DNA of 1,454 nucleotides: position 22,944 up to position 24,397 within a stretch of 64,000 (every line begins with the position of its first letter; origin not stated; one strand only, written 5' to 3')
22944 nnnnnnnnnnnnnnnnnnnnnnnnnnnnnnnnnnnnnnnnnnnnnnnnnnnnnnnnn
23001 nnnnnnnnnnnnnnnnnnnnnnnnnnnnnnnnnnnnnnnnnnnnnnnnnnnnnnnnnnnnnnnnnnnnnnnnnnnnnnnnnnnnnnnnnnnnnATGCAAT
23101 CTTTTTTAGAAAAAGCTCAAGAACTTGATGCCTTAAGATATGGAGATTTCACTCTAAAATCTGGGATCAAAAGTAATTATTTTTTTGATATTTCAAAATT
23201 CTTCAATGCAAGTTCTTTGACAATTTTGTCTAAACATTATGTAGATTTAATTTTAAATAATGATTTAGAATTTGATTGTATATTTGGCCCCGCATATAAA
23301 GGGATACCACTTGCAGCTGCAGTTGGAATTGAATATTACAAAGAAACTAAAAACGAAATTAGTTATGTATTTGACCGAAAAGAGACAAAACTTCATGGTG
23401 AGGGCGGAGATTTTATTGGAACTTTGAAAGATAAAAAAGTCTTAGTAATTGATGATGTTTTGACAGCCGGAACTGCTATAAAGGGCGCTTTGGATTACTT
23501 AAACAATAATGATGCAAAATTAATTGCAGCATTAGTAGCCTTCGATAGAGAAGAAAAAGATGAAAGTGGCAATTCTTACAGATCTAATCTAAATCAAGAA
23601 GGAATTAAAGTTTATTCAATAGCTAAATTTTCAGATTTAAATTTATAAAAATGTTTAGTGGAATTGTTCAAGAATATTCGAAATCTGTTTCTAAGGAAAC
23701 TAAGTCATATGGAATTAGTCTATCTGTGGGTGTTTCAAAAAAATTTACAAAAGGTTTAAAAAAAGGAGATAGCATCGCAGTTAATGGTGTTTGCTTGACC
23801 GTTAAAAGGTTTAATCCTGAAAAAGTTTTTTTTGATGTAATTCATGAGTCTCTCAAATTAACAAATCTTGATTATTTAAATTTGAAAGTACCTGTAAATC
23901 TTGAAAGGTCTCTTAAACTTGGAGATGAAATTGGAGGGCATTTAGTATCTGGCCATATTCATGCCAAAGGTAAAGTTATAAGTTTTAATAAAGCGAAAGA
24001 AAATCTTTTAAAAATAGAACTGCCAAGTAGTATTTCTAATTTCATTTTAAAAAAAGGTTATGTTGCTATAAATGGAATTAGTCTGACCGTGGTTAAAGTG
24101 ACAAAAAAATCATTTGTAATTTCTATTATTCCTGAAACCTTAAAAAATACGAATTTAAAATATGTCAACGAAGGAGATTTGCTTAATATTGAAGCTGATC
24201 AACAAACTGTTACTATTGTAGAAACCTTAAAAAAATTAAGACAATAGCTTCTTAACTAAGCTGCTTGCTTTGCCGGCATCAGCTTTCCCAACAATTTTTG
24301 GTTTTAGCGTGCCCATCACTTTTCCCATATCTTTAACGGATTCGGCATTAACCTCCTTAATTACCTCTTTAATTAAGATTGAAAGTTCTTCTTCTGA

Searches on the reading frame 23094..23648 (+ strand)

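Call 66: search_protein_families(library=pfam, proteins=[window:23094-23648:+], max_evalue=0.01)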
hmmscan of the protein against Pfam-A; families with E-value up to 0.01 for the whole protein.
window:23094-23648:+ (184 aa): 1 family
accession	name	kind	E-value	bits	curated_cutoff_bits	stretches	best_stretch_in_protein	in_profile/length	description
PF00156.33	Pribosyltran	-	1.5e-12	47.6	26.3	1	54-159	23-133/158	Phosphoribosyl transferase domain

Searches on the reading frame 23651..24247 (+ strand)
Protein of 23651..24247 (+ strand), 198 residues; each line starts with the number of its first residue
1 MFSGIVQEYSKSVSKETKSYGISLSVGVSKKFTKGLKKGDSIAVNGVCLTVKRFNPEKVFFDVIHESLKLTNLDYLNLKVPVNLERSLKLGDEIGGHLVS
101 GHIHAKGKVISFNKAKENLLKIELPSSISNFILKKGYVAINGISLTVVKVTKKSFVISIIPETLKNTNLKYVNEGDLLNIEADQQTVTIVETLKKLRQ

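Call 67: search_protein_families(library=pfam, proteins=[window:23651-24247:+], max_evalue=0.01)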
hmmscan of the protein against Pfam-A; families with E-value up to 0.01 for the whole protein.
window:23651-24247:+ (198 aa): 4 families
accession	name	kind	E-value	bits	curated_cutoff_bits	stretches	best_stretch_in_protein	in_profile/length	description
PF00677.23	Lum_binding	-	4.1e-42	142.5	27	2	100-183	1-86/86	Lumazine binding domain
PF24877.1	ILV_EDD_C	-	0.0036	17.2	27.7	1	151-189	114-152/191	Dihydroxy-acid/6-phosphogluconate dehydratase C-terminal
PF14567.11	SUKH_5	-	0.0039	17.4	27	1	117-192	31-107/142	SMI1-KNR4 cell-wall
PF22764.1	E217_Gp32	-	0.0076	16.3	27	0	135-174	43-82/144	Tail fiber protein gp32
